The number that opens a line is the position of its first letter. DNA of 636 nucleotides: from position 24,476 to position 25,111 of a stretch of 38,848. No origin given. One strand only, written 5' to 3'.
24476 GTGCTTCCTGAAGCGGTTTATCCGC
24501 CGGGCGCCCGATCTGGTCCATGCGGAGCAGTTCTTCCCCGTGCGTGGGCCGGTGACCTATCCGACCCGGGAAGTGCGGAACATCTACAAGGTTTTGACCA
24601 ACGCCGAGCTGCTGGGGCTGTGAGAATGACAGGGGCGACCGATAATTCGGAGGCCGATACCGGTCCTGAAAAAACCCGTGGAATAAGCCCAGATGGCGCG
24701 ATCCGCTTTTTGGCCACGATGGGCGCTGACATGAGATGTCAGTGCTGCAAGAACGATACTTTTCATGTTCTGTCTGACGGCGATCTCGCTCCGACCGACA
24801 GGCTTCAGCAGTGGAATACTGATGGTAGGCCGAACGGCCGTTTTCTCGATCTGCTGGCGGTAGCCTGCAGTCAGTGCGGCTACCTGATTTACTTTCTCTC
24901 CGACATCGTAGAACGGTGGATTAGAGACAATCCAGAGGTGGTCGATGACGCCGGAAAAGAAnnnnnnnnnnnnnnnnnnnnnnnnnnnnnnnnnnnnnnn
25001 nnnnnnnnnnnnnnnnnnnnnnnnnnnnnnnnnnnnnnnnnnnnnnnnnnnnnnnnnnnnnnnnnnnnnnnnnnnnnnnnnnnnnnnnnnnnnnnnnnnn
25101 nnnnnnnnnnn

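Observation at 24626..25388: Two passenger genes on the cI transcript: zinc-ribbon protein plus XhlA-like membrane protein (Rex-like position)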

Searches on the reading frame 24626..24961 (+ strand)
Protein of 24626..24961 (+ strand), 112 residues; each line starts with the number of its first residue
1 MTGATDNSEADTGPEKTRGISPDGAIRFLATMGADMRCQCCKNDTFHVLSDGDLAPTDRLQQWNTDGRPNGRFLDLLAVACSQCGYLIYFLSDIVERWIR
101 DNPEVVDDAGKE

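Call 6: search_protein_families(library=pfam, proteins=[window:24626-24961:+], max_evalue=1)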
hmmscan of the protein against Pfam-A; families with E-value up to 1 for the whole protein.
window:24626-24961:+ (112 aa): 0 families

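Call 7: search_protein_families(library=phrogs, proteins=[window:24626-24961:+], max_evalue=1)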
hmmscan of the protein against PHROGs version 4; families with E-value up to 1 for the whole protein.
window:24626-24961:+ (112 aa): 2 families
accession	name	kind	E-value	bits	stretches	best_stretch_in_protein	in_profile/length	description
phrog_4293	-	unknown function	1.9e-06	29.1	2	77-106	91-120/124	-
phrog_9156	-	unknown function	0.11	13.7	1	28-72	75-117/120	-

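Call 9: search_protein_families(library=padloc, proteins=[window:24626-24961:+], max_evalue=10)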
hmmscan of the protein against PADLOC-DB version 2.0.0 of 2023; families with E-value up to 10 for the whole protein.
window:24626-24961:+ (112 aa): 0 families

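Call 10: search_protein_families(library=ncbifam, proteins=[window:24626-24961:+], max_evalue=10)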
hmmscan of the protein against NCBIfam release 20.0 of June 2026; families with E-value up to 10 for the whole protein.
window:24626-24961:+ (112 aa): 0 families

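Call 12: find_homologous_proteins(query=window:24626-24961:+)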
Query window:24626-24961:+ (112 aa): 1 proteins with E <= 0.001 among 7 candidates.
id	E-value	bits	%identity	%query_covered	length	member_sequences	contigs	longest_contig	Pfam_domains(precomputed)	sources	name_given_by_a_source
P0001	2.6e-72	258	100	100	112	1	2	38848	-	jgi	-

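Call 31: search_dna_similar(query=window:24626-24961:+, collection=phages, mode=protein, max_evalue=10, max_rows=15)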
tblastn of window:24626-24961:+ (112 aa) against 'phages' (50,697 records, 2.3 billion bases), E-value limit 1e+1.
Records with a match: 6; places in all: 6; records where one place covers at least 80% of the query: 0.
Best place of each record, by identity: <60% 6.
By first word of the organism name: Xanthomonas 4; Streptomyces 1; Enterococcus 1.
By host as written in the record: Xanthomonas oryzae 2; Streptomyces platensis MJ1A1 1; Enterococcus faecalis 1; Xanthomonas euvesicatoria KACC 18468 1; Xanthomonas sp. 1.
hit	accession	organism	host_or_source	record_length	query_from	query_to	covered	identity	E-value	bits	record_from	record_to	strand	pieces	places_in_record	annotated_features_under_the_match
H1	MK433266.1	Streptomyces phage Shawty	Streptomyces platensis MJ1A1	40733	12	72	54%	32.8%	4e+0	32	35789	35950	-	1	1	51: hypothetical protein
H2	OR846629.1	Enterococcus phage Efs 1-1-1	Enterococcus faecalis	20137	23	60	34%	43.9%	8e+0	31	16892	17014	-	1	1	record has no annotation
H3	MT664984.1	Xanthomonas phage Xp12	Xanthomonas oryzae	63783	51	89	35%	37.5%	8e+0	31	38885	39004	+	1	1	hypothetical protein (x2)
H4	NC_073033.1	Xanthomonas phage Xp12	Xanthomonas oryzae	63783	51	89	35%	37.5%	8e+0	31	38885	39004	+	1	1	hypothetical protein (x2)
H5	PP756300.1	Xanthomonas phage vB_XeuM-YB23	Xanthomonas euvesicatoria KACC 18468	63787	51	89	35%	37.5%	8e+0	31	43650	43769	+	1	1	hypothetical protein (x2)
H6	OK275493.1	Xanthomonas phage MET13-T1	Xanthomonas sp.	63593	51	89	35%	37.5%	9e+0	31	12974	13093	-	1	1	hypothetical protein | tail fiber protein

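Call 37: search_protein_representatives(protein=window:24626-24961:+)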
Query: 112 residues. Proteins with E-value up to 0.001 (for the whole library): 29; up to 1e-10: 1; up to 1e-30: 1. The best 29 are listed.
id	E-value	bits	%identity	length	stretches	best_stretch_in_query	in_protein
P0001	8.2e-73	258.3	100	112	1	1-112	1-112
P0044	2.8e-06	43.7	33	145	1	12-107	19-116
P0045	6.3e-06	42.6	32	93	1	23-103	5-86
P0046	1.1e-05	41.9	40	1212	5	5-36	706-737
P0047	1.6e-05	41.3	26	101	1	17-107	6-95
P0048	1.6e-05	41.3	28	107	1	9-104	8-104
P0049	2.5e-05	40.7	29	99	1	9-103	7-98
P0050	3.0e-05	40.4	31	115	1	20-108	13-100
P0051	4.0e-05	40.0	34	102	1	16-107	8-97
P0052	6.2e-05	39.4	32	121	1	24-106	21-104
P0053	8.5e-05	39.0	35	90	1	20-106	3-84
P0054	9.2e-05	38.9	37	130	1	24-107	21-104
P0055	1.2e-04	38.5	32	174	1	12-104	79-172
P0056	1.3e-04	38.4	26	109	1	16-110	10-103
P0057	1.6e-04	38.1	34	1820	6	60-88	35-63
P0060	3.1e-04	37.2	26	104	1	15-110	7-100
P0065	4.1e-04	36.8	29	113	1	9-105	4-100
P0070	8.7e-04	35.7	29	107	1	26-100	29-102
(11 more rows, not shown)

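Call 39: search_protein_families(library=pfam, alignment_id=A3, max_evalue=0.1)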
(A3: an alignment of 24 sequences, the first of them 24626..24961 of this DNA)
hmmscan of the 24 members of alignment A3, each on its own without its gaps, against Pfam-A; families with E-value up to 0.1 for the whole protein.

A. member 1, window:24626-24961:+ (112 aa): 0 families

B. families by the number of members that match (of 24 scanned): 30 families (the first 25 are shown)
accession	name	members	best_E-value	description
PF21349.2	RUBY_RBDX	6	0.00083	Rubrerythrin, rubredoxin-like domain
PF09723.15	Zn_ribbon_8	5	0.011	Zinc ribbon domain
PF08271.17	Zn_Ribbon_TF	5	0.02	TFIIB zinc-binding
PF11781.13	Zn_ribbon_RRN7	2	0.0067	Zinc-finger of RNA-polymerase I-specific TFIIB, Rrn7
PF13248.11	Zn_ribbon_3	2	0.0069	zinc-ribbon domain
PF12353.13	eIF3g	2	0.02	Eukaryotic translation initiation factor 3 subunit G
PF09855.14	Zn_ribbon_13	2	0.033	Nucleic-acid-binding protein containing Zn-ribbon domain (DUF2082)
PF13240.11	Zn_Ribbon_1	1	0.00043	zinc-ribbon domain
PF13717.11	Zn_ribbon_4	1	0.0011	zinc-ribbon domain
PF08274.17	Zn_Ribbon_YjdM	1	0.0017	PhnA Zinc-Ribbon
PF11793.14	FANCL_C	1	0.002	FANCL C-terminal domain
PF08996.15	zf-DNA_Pol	1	0.011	DNA Polymerase alpha zinc finger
PF12760.12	Zn_ribbon_IS1595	1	0.014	Transposase zinc-ribbon domain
PF23470.1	Zn_ribbon_PF0610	1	0.019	PF0610 rubredoxin-like zinc beta-ribbon domain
PF14354.12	Lar_restr_allev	1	0.023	Restriction alleviation protein Lar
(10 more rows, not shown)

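Call 40: search_protein_families(library=phrogs, alignment_id=A3, max_evalue=0.01)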
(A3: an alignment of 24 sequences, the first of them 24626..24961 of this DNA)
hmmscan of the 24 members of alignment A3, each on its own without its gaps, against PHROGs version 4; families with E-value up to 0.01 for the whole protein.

A. member 1, window:24626-24961:+ (112 aa): 1 family
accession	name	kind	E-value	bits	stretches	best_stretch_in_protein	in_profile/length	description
phrog_4293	-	unknown function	1.9e-06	29.1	0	77-106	91-120/124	-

B. families by the number of members that match (of 24 scanned): 5 families
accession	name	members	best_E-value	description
phrog_4293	-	24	8.9e-13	-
phrog_9369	-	1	0.00054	-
phrog_22461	-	1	0.0035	-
phrog_5558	-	1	0.0039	Lar-like restriction alleviation protein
phrog_2255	-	1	0.0067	HNH endonuclease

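Call 41: find_homologous_proteins(query=A3, max_evalue=0.001)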
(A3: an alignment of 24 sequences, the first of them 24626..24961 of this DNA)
Query A3 (24 sequences) (112 aa, profile of the alignment): 5 proteins with E <= 0.001 among 1719 candidates.
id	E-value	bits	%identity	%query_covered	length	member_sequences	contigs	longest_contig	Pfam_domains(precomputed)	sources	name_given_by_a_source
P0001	6.1e-26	109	100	100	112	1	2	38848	-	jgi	-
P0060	1.3e-25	108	26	93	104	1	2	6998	-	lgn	-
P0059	2.2e-22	97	26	80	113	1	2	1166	-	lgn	-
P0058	4.9e-21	93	25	87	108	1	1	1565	-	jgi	jgi:hypothetical protein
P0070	4.6e-15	73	27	67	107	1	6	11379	-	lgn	-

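Call 47: find_encoding_contigs(protein=P0070, flank=4000, max_places=3)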
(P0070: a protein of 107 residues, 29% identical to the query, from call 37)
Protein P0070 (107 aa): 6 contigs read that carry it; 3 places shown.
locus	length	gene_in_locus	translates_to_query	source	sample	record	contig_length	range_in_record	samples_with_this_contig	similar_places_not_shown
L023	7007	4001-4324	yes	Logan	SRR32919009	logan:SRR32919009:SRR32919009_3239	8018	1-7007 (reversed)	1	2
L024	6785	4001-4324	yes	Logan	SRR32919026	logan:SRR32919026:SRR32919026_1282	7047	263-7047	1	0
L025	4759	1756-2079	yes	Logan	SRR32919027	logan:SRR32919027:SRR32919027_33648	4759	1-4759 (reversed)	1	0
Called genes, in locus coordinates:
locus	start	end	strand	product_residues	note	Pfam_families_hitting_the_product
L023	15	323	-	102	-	-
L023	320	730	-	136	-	-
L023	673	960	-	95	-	-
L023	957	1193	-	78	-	-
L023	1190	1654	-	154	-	-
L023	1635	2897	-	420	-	PF01555:N6_N4_Mtase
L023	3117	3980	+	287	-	-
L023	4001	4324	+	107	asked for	-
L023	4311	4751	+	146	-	-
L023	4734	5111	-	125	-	PF12096:DUF3572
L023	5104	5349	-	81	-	-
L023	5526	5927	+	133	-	-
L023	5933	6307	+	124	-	-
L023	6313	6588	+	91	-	PF14354:Lar_restr_allev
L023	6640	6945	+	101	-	PF22253:DUF6948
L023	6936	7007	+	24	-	?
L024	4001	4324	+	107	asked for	-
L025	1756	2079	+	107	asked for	-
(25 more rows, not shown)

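Call 48: find_encoding_contigs(protein=P0060, flank=4000, max_places=2)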
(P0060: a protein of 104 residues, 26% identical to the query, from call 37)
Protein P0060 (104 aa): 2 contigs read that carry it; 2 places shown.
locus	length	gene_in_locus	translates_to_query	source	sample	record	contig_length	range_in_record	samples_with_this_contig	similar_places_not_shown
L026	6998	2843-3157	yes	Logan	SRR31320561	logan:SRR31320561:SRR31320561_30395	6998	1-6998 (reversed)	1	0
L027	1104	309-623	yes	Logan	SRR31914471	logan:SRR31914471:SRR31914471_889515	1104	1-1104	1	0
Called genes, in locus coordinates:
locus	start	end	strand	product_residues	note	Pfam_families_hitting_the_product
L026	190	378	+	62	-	-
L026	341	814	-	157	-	-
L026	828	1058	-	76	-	-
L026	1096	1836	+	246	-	PF00717:Peptidase_S24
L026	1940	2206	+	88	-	PF17268:DUF5334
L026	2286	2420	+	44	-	-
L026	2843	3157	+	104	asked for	-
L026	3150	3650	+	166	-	-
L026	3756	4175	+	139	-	-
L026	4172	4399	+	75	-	-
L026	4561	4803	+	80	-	PF07867:DUF1654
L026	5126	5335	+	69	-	-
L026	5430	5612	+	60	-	PF02599:CsrA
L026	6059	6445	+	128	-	-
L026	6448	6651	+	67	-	-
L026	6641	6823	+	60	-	-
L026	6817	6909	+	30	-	-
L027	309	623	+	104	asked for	-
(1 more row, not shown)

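Call 53: search_protein_families(library=pfam, proteins=[L023:4311-4748:+, L026:3150-3647:+], max_evalue=0.5)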
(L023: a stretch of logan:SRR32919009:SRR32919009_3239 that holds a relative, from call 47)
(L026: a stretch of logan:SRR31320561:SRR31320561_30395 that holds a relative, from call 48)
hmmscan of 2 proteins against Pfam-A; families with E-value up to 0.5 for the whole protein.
L023:4311-4748:+ (146 aa): 4 families
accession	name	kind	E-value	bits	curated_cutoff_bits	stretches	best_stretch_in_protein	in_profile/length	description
PF10779.14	XhlA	-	0.0014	19.2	34.7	1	33-64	14-45/67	Haemolysin XhlA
PF23991.1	DUF7310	-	0.003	18.5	40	1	31-74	31-74/83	Coiled-coil region of unknown function (DUF7310)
PF10805.13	DUF2730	-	0.02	15.4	24.9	0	94-116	44-66/102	Protein of unknown function (DUF2730)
PF08663.15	HalX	-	0.14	13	23.2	0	92-113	30-51/68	HalX domain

L026:3150-3647:+ (166 aa): 4 families
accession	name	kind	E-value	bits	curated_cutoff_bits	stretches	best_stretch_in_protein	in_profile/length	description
PF06103.16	DUF948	-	0.002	18.7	37.2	1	94-154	6-66/89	Bacterial protein of unknown function (DUF948)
PF24915.1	Spectrin_SESTD1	-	0.042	14.7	27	0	125-159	42-76/110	SESTD1-like, spectrin repeat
PF15134.11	CEP15-like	-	0.068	13.6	27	1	108-157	26-74/110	Centrosomal protein 15-like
PF07295.17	DUF1451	-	0.23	12.1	26.1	0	114-143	31-60/146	Zinc-ribbon containing domain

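Call 54: search_protein_families(library=phrogs, proteins=[L023:4311-4748:+, L026:3150-3647:+], max_evalue=0.1)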
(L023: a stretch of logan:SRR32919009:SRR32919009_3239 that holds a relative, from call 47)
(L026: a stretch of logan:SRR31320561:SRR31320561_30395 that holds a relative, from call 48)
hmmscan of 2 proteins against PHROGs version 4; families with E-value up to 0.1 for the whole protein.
L023:4311-4748:+ (146 aa): 4 families
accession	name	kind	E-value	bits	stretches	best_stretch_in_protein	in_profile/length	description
phrog_3556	-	unknown function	2.3e-08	34.5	1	19-124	156-253/276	-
phrog_6324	-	unknown function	1.2e-06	29.7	1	25-61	21-57/94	-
phrog_6136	-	unknown function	5.6e-05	24.1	1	19-80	23-85/120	-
phrog_736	-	unknown function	0.00047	21.3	1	79-118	40-71/112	-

L026:3150-3647:+ (166 aa): 6 families
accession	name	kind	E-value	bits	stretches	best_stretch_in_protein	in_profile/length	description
phrog_3671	-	unknown function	6.1e-05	24.2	1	94-156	16-78/87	-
phrog_5820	-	unknown function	0.0051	17.5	0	62-107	115-159/200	-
phrog_16654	-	unknown function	0.006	17.7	1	54-103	46-94/101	-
phrog_6701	-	unknown function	0.0065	17.2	1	47-103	98-161/169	-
phrog_6136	-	unknown function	0.053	14.5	0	60-92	38-70/120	-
phrog_33341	-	unknown function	0.073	14.6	0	75-141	6-74/114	-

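Call 55: search_dna_similar(query=P0052, collection=phages, mode=protein, max_evalue=0.001, max_rows=25)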
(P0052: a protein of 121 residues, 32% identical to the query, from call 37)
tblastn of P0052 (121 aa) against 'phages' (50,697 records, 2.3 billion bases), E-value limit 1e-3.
No match.

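Call 56: search_dna_similar(query=P0060, collection=phages, mode=protein, max_evalue=0.001, max_rows=25)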
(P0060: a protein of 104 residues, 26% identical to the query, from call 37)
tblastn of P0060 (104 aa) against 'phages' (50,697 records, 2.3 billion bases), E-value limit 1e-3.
No match.

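Call 64: predict_structure(alignment_id=A3)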
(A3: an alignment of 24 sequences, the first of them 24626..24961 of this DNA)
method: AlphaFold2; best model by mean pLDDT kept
length: 112 residues; sequences in the alignment: 24
mean_pLDDT: 81.0   pTM: 0.65
mean pLDDT of the five models: 81.0, 79.8, 78.4, 78.0, 76.8
residues with pLDDT >= 90: 46; 70-90: 35; 50-70: 31; < 50: 0
segments of 3 or more residues with pLDDT < 50: none
pLDDT, mean of each block of 10 residues (from residue 1): 60 62 90 91 92 62 79 87 96 93 84 60
secondary structure, 60 per line:
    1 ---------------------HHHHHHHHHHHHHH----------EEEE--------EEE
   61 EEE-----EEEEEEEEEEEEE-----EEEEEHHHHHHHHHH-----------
elements in order: H22-35 E46-49 E58-63 E69-81 E87-91 H92-101

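Call 67: fold_search(model_id=the predicted structure, library=pdb)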
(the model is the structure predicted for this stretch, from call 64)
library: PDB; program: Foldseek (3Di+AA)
matches with E <= 10: 419; with E <= 0.001: 0
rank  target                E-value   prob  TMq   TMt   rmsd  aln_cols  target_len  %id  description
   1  9gex_A                1.3e-01  0.75  0.24  0.18   5.8        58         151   14  Escherichia coli NrdR with unocuppied outer nucleotide-binding site (released 2026-02-18)
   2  9gex_D                1.3e-01  0.91  0.24  0.19   5.7        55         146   14  Escherichia coli NrdR with unocuppied outer nucleotide-binding site (released 2026-02-18)
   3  6k0a_G                4.1e-01  0.28  0.28  0.26   9.1        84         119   11  cryo-EM structure of an archaeal Ribonuclease P (released 2019-06-19)
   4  3hi2_A                7.7e-01  0.11  0.20  0.29  12.8        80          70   19  Structure of the N-terminal domain of the E. coli antitoxin MqsA (YgiT/b3021) in complex with the E. coli toxin MqsR ( (released 2010-01-12)
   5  5lj3_D                9.3e-01  0.06  0.19  0.19  18.4        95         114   13  Structure of the core of the yeast spliceosome immediately after branching (released 2016-08-03)
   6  2zae_B                1.1e+00  0.35  0.24  0.27   5.6        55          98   13  Crystal structure of protein Ph1601p in complex with protein Ph1771p of archaeal ribonuclease P from Pyrococcus horiko (released 2008-10-14)
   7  9fvr_A                1.1e+00  0.23  0.23  0.18   5.8        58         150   14  Transcription repressor NrdR from E. coli, ATP/dATP-bound state, SeMet protein (released 2025-03-19)
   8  7zi4_C                1.2e+00  0.08  0.18  0.06   7.7        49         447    8  Cryo-EM structure of the human INO80 complex bound to a WT nucleosome (released 2023-04-19)
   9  9v26_sy               1.2e+00  0.06  0.24  0.25  22.0       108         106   16  Cryo- EM structure of 75S ribosome with A/P- & P/E- tRNAs from Entamoeba histolytica bound to antibiotic paromomycin (released 2025-10-08)
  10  6hlq_I                1.3e+00  0.13  0.24  0.24  15.5        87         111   16  Yeast RNA polymerase I* elongation complex bound to nucleotide analog GMPCPP (released 2019-04-03)
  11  7ono                  1.4e+00  0.33  0.22  0.07   3.3        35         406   20  Crystal structure of PBP3 transpeptidase domain from E. coli (released 2021-08-04)
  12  3lw8_E                1.4e+00  0.20  0.25  0.17   4.5        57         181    7  Shigella IpgB2 in complex with human RhoA, GDP and Mg2+ (complex A) (released 2010-03-31)
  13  9fvr_C                1.5e+00  0.16  0.24  0.18   6.3        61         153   13  Transcription repressor NrdR from E. coli, ATP/dATP-bound state, SeMet protein (released 2025-03-19)
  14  9e88_M                1.5e+00  0.11  0.20  0.33   7.5        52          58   12  De novo backtracked transcription elongation complex of Mycobacterium tuberculosis RNA polymerase on a linear DNA frag (released 2025-10-01)
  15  4bjp                  1.6e+00  0.12  0.21  0.07   9.6        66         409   12  Crystal structure of E. coli penicillin binding protein 3 (released 2014-05-07)
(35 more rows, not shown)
